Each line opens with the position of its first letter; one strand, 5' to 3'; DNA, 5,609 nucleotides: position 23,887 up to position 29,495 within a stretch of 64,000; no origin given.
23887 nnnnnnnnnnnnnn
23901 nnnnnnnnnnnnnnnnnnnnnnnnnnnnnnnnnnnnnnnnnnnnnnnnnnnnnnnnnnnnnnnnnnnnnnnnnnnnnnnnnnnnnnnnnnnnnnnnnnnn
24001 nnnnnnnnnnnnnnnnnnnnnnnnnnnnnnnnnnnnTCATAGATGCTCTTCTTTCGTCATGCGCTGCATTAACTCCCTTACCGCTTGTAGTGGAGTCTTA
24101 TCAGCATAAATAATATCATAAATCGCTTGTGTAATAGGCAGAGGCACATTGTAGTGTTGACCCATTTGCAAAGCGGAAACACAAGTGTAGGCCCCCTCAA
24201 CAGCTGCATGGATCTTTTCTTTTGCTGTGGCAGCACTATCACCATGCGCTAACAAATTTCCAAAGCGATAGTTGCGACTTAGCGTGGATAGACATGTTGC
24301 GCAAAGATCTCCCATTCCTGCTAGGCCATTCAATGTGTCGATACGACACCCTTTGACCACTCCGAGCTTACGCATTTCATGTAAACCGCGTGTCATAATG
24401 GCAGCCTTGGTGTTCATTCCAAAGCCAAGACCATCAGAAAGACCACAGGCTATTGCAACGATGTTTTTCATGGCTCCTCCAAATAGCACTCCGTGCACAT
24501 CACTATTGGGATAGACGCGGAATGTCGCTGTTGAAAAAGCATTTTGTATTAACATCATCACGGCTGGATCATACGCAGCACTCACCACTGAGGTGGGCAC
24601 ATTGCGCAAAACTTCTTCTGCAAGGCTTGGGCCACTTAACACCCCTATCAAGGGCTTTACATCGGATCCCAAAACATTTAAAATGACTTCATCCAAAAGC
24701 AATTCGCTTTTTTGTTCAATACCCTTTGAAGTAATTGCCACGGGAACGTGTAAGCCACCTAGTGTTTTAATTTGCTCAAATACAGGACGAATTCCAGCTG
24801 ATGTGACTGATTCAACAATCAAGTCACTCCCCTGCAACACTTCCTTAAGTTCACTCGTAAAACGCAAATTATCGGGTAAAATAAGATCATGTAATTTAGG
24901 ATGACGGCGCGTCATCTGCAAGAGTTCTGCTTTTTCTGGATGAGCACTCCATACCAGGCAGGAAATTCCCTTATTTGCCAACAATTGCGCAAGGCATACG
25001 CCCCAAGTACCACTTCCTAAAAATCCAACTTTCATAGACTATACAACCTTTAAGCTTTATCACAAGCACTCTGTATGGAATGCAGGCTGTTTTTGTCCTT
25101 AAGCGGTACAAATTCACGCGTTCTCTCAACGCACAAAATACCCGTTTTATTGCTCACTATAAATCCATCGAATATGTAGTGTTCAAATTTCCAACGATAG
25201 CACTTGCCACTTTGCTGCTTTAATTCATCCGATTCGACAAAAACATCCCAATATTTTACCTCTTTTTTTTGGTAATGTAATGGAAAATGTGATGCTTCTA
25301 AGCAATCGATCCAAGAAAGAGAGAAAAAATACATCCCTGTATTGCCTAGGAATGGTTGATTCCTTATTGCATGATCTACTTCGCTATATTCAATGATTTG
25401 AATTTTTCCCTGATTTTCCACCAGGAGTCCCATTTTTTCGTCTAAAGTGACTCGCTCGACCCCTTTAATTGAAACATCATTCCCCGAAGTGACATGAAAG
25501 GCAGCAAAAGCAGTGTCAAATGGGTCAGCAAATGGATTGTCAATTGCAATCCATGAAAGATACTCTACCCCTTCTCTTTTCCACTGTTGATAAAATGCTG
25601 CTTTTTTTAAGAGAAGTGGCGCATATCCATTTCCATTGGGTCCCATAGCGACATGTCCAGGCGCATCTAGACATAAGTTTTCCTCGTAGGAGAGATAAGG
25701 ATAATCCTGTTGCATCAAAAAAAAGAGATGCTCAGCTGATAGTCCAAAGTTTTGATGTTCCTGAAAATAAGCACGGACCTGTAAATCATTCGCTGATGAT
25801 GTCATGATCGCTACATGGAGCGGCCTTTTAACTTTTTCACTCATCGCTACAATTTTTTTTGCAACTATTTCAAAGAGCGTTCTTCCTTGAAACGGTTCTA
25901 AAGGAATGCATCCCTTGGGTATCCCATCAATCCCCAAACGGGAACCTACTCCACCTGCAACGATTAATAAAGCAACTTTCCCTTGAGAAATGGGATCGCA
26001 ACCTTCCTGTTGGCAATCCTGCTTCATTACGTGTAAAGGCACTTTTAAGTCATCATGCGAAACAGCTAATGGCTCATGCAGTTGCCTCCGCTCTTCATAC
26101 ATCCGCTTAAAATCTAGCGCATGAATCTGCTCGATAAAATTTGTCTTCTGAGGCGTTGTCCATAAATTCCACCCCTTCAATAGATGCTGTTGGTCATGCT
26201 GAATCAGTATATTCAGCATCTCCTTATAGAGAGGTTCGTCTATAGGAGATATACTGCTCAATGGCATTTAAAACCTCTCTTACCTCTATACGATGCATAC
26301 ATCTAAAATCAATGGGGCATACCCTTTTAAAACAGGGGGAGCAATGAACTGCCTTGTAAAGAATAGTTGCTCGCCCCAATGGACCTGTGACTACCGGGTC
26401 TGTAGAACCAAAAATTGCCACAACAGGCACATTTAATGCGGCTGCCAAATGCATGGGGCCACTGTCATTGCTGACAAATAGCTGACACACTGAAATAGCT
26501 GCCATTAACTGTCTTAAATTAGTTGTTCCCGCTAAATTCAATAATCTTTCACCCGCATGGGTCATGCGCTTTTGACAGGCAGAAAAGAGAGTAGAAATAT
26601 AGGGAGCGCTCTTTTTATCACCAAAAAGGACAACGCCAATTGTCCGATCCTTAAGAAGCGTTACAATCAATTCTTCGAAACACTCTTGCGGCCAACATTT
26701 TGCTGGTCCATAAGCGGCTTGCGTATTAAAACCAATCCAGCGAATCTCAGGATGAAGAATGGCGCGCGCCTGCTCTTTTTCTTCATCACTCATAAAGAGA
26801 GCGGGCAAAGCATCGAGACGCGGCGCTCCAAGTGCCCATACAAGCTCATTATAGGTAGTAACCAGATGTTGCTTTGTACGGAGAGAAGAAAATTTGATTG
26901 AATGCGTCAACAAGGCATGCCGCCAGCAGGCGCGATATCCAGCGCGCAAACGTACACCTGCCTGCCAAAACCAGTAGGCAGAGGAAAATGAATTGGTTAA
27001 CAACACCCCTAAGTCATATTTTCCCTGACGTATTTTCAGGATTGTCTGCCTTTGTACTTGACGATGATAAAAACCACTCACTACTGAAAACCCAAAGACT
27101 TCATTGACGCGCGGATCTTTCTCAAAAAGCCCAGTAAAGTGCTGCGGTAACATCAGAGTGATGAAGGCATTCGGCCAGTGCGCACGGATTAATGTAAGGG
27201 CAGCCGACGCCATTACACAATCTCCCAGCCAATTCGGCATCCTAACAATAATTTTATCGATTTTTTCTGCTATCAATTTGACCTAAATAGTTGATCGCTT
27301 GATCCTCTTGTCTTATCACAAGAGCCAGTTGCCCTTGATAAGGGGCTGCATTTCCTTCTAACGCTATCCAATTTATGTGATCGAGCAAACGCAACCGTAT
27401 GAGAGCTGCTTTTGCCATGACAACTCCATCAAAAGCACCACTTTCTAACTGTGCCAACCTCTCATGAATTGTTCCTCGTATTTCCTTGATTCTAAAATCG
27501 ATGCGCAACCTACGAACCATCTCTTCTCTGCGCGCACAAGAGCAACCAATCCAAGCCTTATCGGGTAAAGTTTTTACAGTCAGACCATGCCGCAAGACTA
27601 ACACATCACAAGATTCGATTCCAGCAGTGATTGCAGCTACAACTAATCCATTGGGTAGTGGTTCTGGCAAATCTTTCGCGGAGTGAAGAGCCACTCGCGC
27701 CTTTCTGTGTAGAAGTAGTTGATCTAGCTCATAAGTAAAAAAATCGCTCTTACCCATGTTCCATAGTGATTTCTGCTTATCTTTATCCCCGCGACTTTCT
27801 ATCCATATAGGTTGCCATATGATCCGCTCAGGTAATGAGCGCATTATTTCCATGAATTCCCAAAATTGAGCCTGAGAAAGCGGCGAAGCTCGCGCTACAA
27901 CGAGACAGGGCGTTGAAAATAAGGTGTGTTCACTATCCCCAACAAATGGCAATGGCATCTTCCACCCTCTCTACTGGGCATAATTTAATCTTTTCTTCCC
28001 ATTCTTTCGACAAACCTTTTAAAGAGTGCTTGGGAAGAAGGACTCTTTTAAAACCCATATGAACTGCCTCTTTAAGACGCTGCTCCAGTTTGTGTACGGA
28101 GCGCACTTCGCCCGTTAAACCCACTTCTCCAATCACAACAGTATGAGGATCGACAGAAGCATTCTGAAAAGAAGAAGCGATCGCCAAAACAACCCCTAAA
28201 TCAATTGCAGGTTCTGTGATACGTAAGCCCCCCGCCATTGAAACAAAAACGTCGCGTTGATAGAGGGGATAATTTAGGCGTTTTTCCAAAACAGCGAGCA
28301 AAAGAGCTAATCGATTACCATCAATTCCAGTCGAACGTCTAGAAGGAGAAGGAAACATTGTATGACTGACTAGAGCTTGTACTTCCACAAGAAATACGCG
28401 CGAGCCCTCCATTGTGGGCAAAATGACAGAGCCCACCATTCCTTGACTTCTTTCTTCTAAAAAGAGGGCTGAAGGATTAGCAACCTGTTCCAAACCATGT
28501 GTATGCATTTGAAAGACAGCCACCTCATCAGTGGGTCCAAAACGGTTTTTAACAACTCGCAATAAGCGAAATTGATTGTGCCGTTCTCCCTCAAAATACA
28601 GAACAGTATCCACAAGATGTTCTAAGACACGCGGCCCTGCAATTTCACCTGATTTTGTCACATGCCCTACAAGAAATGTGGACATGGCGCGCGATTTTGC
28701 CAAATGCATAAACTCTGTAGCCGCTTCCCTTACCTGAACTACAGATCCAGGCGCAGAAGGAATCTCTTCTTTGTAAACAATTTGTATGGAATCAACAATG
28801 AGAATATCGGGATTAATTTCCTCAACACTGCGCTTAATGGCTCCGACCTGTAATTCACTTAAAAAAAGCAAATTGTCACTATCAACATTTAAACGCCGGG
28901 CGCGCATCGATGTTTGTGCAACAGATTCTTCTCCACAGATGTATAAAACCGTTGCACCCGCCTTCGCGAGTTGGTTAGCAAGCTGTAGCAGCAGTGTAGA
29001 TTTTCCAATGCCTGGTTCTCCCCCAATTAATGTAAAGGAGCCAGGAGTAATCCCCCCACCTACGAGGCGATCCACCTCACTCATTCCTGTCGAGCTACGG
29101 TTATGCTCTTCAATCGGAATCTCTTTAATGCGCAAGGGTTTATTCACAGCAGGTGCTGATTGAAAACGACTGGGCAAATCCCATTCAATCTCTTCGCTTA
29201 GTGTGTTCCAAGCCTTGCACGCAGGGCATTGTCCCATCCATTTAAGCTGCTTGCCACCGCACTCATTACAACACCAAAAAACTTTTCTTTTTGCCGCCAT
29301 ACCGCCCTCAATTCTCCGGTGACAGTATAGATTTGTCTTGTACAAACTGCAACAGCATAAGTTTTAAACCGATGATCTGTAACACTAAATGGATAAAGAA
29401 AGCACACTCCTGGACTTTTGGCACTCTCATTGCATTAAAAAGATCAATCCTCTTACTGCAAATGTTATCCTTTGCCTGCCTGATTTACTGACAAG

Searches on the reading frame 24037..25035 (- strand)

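Call 21: search_protein_families(library=ncbifam, proteins=[window:24037-25035:-], max_evalue=0.00001)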
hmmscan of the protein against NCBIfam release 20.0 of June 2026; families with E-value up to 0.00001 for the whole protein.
window:24037-25035:- (332 aa): 14 families
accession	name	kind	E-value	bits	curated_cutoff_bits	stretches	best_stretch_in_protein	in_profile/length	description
NF000942.0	PRK00094.1-4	subfamily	5.1e-112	374.4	257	1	1-331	3-333/334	NAD(P)H-dependent glycerol-3-phosphate dehydrogenase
NF000941.0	PRK00094.1-3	equivalog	1.1e-93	314.1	423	1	2-330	3-332/336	NAD(P)H-dependent glycerol-3-phosphate dehydrogenase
NF000940.0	PRK00094.1-2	subfamily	1.4e-92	310.8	202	1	1-330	1-328/330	NAD(P)H-dependent glycerol-3-phosphate dehydrogenase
NF011212.0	PRK14619.1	equivalog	1.8e-75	254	377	1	60-330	39-307/309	NAD(P)H-dependent glycerol-3-phosphate dehydrogenase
NF000939.0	PRK00094.1-1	equivalog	3.5e-75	253.2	473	1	3-331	8-336/339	NAD(P)H-dependent glycerol-3-phosphate dehydrogenase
NF011211.0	PRK14618.1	equivalog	2.8e-72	243.7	489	1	2-330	6-328/328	NAD(P)H-dependent glycerol-3-phosphate dehydrogenase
NF009098.0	PRK12439.1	equivalog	4.4e-71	240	436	1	2-331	9-336/341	NAD(P)H-dependent glycerol-3-phosphate dehydrogenase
NF000946.0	PRK00094.2-4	equivalog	5.1e-71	239.4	455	1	2-329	6-331/342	NAD(P)H-dependent glycerol-3-phosphate dehydrogenase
NF000944.0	PRK00094.2-2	equivalog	8.3e-70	235.5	603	1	1-325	21-342/371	NAD(P)H-dependent glycerol-3-phosphate dehydrogenase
NF011213.0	PRK14620.1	equivalog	5e-56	190.2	478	1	1-314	1-316/326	NAD(P)H-dependent glycerol-3-phosphate dehydrogenase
NF000943.0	PRK00094.2-1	equivalog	2.4e-54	184.9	400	1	1-325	1-295/296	NAD(P)H-dependent glycerol-3-phosphate dehydrogenase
TIGR03376.1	glycerol3P_DH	equivalog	3.1e-49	168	285.5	1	2-315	1-335/342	glycerol-3-phosphate dehydrogenase (NAD(+))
NF000945.0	PRK00094.2-3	equivalog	1.1e-37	130.6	491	1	1-327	1-351/352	NAD(P)H-dependent glycerol-3-phosphate dehydrogenase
NF000947.0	PRK00094.2-5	equivalog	4e-37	128.4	251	1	1-311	5-316/323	NAD(P)H-dependent glycerol-3-phosphate dehydrogenase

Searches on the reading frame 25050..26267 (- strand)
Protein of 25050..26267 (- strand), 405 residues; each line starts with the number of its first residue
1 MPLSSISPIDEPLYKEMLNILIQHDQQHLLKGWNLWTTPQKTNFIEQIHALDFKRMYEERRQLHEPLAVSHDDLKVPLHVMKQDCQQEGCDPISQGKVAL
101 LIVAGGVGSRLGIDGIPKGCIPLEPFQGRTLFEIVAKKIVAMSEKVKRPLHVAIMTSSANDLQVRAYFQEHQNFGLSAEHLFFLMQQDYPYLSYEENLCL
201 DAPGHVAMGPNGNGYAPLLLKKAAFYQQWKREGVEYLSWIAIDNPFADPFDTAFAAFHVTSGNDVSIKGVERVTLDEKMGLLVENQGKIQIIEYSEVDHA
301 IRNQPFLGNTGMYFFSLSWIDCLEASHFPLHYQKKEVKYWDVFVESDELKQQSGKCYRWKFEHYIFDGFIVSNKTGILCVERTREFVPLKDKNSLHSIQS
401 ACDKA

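Call 21: search_protein_families(library=ncbifam, proteins=[window:25050-26267:-], max_evalue=0.00001)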
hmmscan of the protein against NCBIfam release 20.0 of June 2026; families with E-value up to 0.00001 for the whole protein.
window:25050-26267:- (405 aa): 0 families

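Call 69: search_protein_families(library=pfam, proteins=[window:25050-26267:-], max_evalue=0.0001)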
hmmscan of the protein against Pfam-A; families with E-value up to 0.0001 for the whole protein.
window:25050-26267:- (405 aa): 1 family
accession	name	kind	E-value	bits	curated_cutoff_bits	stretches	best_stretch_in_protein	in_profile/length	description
PF01704.24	UDPGP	-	8.4e-25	87.8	22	1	94-401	50-347/413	UTP--glucose-1-phosphate uridylyltransferase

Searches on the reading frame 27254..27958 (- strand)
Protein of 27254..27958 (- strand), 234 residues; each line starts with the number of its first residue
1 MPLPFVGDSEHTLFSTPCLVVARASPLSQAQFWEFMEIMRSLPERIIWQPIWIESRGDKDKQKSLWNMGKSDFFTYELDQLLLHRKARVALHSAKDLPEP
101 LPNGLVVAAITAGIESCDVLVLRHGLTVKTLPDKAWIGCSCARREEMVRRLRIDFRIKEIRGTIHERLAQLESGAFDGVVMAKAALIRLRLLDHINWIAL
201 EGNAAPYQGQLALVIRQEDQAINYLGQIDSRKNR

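Call 21: search_protein_families(library=ncbifam, proteins=[window:27254-27958:-], max_evalue=0.00001)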
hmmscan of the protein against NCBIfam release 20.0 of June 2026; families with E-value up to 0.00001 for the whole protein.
window:27254-27958:- (234 aa): 2 families
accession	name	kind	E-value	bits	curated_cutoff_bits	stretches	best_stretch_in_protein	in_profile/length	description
NF002202.0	PRK01066.1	equivalog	7.4e-58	195.6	251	1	15-223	18-223/241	hydroxymethylbilane synthase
TIGR00212.1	hemC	equivalog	2.9e-46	157.9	164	1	20-225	3-210/293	hydroxymethylbilane synthase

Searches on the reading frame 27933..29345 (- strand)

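Call 21: search_protein_families(library=ncbifam, proteins=[window:27933-29345:-], max_evalue=0.00001)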
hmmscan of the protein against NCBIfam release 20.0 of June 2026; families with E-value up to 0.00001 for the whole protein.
window:27933-29345:- (470 aa): 13 families
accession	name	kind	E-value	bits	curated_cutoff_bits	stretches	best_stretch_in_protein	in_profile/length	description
TIGR00416.1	sms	equivalog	1.2e-175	584.7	403.05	1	18-465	2-454/454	DNA repair protein RadA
TIGR02902.1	spore_lonB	equivalog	8.7e-15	54.3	723.3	1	349-466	412-528/531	ATP-dependent protease LonB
NF006799.0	PRK09302.1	equivalog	2.5e-14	52.7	408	1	82-286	253-470/515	circadian clock protein KaiC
TIGR03881.1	KaiC_arch_4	hypoth_equivalog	5.5e-13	49.1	247.8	1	83-192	2-95/231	KaiC domain-containing protein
TIGR02903.1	spore_lon_C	equivalog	6.8e-11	41.4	678.8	1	356-467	503-613/615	Lon family ATP-dependent protease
TIGR00764.1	lon_rel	equivalog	2.3e-10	39.7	516.6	1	364-466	485-590/608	ATP-dependent protease LonB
TIGR02237.1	recomb_radB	equivalog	9.2e-10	38.7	172.4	1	91-285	1-209/210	DNA repair and recombination protein RadB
NF006861.0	PRK09361.1-1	equivalog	1.6e-09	37.7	278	1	84-290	5-232/235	DNA repair and recombination protein RadB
TIGR03600.1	phage_DnaB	exception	7.3e-09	35.1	498.65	1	85-148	178-241/421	phage replicative helicase, DnaB family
NF004723.0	PRK06067.1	subfamily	3.2e-07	30.1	194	1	85-158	17-90/243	flagellar accessory protein FlaH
TIGR02653.1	Lon_rel_chp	hypoth_equivalog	4.6e-07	28.6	628.25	1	381-444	581-644/675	protease Lon-related BREX system protein BrxL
NF052589.1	ArlH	equivalog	5e-07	29.7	215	1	89-145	7-63/229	archaellum protein ArlH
TIGR00763.1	lon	equivalog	1.3e-06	27.2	608.05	1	383-464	706-790/795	endopeptidase La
